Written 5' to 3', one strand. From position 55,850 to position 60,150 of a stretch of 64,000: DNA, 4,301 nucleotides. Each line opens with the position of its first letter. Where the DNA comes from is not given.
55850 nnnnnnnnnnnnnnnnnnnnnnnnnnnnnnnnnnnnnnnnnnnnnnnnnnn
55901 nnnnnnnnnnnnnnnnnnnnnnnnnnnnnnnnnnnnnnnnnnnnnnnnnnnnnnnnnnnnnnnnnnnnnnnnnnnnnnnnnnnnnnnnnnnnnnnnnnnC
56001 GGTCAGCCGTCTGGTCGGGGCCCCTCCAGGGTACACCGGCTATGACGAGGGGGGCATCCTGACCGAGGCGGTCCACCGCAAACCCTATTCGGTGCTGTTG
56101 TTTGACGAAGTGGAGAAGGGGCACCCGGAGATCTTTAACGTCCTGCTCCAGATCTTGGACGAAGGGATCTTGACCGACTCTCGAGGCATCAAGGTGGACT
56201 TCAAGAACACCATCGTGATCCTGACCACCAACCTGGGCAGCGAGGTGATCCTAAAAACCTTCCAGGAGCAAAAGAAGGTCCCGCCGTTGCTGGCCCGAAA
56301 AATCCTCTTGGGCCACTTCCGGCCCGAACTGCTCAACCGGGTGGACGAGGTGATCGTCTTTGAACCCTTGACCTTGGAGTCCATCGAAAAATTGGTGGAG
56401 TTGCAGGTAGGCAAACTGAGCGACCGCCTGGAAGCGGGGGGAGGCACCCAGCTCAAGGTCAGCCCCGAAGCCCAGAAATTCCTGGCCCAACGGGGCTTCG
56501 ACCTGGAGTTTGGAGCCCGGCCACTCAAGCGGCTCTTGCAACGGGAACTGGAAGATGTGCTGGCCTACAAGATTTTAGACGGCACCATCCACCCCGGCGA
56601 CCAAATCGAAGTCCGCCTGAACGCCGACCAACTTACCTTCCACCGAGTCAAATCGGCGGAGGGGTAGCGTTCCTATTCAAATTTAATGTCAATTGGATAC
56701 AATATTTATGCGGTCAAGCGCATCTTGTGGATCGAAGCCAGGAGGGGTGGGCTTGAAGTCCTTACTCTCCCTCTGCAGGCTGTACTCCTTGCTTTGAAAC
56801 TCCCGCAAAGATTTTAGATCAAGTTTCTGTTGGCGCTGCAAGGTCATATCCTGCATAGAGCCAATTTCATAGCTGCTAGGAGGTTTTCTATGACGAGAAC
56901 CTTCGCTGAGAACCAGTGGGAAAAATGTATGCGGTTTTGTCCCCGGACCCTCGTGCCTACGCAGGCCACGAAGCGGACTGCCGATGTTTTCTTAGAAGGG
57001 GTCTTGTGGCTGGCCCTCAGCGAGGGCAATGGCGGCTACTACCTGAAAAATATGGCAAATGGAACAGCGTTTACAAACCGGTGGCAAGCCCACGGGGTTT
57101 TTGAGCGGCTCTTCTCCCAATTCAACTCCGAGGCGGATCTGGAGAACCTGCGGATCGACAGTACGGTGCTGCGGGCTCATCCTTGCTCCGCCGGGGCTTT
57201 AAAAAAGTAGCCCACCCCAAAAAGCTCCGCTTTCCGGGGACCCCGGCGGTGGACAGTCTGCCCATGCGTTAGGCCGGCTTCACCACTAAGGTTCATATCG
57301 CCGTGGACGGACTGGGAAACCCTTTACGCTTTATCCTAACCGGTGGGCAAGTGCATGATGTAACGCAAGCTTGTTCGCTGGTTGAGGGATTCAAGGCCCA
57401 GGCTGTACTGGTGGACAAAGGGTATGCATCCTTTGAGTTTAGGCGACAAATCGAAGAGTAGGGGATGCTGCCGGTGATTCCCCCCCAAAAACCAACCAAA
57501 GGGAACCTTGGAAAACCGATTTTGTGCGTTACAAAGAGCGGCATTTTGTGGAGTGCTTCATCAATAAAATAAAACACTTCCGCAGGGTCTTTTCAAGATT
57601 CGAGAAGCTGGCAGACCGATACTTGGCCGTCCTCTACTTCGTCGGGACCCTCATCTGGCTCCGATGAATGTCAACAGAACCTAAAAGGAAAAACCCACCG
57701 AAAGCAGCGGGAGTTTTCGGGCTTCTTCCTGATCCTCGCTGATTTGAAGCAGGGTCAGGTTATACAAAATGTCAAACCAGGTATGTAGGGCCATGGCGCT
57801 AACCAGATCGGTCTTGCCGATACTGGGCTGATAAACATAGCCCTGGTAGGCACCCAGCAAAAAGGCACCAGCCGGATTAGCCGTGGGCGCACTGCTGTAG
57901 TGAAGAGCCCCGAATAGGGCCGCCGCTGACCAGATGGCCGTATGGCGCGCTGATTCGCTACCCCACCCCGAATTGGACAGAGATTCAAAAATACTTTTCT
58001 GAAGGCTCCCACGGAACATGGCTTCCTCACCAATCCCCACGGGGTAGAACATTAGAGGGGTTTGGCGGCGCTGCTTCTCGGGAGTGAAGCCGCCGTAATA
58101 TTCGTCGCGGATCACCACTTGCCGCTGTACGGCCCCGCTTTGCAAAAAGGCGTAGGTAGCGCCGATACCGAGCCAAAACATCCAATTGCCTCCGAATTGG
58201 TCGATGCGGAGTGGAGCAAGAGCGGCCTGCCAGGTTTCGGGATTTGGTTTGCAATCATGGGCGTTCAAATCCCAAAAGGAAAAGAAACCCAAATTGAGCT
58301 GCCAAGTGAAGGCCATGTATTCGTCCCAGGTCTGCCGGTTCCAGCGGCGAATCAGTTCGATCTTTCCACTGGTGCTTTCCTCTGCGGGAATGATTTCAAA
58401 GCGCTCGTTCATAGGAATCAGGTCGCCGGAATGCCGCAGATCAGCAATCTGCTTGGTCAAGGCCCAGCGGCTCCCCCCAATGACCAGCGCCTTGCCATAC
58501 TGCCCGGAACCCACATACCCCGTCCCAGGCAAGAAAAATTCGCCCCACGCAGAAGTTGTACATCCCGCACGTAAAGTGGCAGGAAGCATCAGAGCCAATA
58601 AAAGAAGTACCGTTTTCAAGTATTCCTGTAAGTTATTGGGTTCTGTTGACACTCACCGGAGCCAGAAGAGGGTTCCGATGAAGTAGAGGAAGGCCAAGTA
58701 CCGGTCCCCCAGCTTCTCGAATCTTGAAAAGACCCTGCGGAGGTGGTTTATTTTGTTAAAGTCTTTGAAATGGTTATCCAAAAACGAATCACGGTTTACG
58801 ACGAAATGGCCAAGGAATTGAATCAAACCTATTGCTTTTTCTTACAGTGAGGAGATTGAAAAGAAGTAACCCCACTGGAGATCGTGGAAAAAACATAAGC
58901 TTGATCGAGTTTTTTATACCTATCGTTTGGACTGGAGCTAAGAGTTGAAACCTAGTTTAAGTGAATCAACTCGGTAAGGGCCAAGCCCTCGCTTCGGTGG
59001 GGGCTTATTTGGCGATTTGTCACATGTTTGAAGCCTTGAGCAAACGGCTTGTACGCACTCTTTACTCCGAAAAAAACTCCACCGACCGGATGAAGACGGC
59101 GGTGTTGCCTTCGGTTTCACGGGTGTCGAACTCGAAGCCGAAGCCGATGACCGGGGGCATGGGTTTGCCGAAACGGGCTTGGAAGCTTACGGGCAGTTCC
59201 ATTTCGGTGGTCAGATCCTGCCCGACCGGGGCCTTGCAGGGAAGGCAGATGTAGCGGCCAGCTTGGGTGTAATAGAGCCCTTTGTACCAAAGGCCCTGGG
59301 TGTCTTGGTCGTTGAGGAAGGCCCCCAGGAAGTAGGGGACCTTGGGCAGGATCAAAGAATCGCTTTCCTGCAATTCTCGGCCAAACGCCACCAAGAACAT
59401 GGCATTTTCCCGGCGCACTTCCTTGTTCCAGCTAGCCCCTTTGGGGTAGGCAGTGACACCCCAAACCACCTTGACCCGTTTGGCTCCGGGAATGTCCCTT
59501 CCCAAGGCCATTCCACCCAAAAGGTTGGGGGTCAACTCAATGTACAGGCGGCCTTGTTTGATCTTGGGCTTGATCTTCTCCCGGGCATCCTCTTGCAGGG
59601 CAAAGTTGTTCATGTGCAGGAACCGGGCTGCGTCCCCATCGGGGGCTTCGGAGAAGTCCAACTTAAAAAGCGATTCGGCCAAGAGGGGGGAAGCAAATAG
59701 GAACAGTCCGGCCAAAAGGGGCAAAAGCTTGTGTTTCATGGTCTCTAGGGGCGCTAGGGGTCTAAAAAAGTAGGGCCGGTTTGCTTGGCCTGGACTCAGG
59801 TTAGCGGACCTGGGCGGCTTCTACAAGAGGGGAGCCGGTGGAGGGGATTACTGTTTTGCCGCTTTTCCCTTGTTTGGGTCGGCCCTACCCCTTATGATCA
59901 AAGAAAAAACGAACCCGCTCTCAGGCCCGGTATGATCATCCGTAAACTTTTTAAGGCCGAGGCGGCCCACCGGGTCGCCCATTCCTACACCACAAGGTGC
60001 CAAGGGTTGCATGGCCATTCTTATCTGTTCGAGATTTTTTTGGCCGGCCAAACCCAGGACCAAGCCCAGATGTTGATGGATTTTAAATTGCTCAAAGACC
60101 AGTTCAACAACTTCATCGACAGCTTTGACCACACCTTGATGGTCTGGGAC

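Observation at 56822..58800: Degenerate IS427-group element and an inverted partial copy bracket a lower-GC CPBP-protease gene right after clpB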

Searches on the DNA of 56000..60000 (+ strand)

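Call 36: search_rna_families(source=window, start=56000, end=60000, threshold=evalue, max_evalue=1)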
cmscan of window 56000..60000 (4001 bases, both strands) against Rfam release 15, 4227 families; matches with E-value up to 1: 0.
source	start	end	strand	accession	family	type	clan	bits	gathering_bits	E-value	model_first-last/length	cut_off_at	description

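Call 63: search_dna_similar(query=window:56668-59061:+, collection=plasmids, mode=distant, max_rows=10, max_evalue=0.001)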
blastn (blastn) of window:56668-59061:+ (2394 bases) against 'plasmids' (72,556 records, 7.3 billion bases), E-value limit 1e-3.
Records with a match: 2; places in all: 2; records where one place covers at least 80% of the query: 0.
Best place of each record, by identity: 60-80% 2.
By first word of the organism name: Mesorhizobium 2.
By predicted mobility (MOB-suite, as given by PLSDB): conjugative 2.
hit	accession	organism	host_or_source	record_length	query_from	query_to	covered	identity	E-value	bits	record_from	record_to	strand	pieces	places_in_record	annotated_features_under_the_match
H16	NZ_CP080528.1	Mesorhizobium sp. AR07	Oxytropis sp.,Cell culture,root nodule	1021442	325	403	3%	77.5%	9e-6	61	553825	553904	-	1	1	record has no annotation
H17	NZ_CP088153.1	Mesorhizobium mediterraneum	Cicer arietinum L.,cell culture,radical ...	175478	325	403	3%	77.5%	9e-6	61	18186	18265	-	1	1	transposase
